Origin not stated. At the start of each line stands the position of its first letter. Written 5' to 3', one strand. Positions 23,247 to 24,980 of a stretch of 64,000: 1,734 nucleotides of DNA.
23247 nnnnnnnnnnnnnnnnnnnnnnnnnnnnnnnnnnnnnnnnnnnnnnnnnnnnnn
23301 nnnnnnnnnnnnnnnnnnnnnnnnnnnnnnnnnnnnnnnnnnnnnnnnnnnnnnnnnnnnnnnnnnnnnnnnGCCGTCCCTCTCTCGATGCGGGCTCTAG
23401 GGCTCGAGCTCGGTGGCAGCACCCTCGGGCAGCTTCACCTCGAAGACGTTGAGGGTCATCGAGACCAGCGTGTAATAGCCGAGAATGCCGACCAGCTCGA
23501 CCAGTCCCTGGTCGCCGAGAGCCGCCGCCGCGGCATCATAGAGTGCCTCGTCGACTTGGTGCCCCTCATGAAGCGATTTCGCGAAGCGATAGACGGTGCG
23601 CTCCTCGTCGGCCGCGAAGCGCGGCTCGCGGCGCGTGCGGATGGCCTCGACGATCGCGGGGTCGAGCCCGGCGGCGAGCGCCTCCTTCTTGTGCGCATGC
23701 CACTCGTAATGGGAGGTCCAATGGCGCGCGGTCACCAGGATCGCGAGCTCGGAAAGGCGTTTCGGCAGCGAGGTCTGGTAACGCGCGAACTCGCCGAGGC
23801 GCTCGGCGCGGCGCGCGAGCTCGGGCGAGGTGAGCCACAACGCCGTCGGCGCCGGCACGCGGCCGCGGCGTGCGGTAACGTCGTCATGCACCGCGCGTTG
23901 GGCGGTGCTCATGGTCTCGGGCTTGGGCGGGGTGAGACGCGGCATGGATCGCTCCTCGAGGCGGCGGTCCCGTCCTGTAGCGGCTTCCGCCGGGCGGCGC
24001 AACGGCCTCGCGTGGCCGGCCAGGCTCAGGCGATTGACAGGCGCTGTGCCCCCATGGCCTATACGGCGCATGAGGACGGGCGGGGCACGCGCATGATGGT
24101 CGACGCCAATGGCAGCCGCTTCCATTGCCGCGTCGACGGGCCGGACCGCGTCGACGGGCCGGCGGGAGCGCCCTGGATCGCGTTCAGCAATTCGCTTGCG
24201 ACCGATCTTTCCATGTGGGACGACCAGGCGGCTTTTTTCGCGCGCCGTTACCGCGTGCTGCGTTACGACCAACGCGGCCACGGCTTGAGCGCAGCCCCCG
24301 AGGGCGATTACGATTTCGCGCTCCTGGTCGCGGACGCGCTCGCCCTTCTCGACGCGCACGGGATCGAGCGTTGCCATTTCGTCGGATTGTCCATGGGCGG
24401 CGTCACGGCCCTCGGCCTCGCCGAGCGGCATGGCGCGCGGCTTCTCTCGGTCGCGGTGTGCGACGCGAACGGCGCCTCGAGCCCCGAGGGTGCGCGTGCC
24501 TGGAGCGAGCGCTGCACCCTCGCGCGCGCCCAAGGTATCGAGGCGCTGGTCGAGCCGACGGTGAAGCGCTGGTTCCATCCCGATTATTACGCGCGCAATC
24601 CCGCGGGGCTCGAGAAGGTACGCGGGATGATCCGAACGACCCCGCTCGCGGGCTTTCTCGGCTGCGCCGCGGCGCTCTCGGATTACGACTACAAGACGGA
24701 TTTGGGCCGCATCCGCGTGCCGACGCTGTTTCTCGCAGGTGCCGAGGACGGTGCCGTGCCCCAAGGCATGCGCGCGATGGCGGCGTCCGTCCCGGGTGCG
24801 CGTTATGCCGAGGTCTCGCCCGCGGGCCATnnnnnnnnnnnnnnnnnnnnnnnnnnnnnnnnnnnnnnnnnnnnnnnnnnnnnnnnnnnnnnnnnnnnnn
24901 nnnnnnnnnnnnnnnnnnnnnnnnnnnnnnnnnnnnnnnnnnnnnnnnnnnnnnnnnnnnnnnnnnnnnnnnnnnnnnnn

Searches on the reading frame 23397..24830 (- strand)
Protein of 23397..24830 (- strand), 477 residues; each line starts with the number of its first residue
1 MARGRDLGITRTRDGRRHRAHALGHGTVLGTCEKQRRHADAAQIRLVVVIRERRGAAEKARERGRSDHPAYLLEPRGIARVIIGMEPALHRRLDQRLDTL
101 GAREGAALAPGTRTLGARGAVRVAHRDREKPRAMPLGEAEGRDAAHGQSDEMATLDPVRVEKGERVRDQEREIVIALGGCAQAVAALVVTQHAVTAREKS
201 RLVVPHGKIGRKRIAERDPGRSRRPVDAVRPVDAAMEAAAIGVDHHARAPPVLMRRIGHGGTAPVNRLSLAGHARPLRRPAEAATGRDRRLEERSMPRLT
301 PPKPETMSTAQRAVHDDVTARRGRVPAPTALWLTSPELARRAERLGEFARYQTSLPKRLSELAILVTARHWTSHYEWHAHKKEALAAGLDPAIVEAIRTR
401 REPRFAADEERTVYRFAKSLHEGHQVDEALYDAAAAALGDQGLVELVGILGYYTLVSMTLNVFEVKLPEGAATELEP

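Call 76: search_protein_families(library=pfam, proteins=[window:23397-24830:-], max_evalue=0.0001)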
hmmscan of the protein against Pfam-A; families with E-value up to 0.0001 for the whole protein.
window:23397-24830:- (477 aa): 1 family
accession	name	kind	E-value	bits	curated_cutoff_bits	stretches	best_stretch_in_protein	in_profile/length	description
PF02627.25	CMD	-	1.6e-06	28.4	23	1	336-418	1-83/84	Carboxymuconolactone decarboxylase family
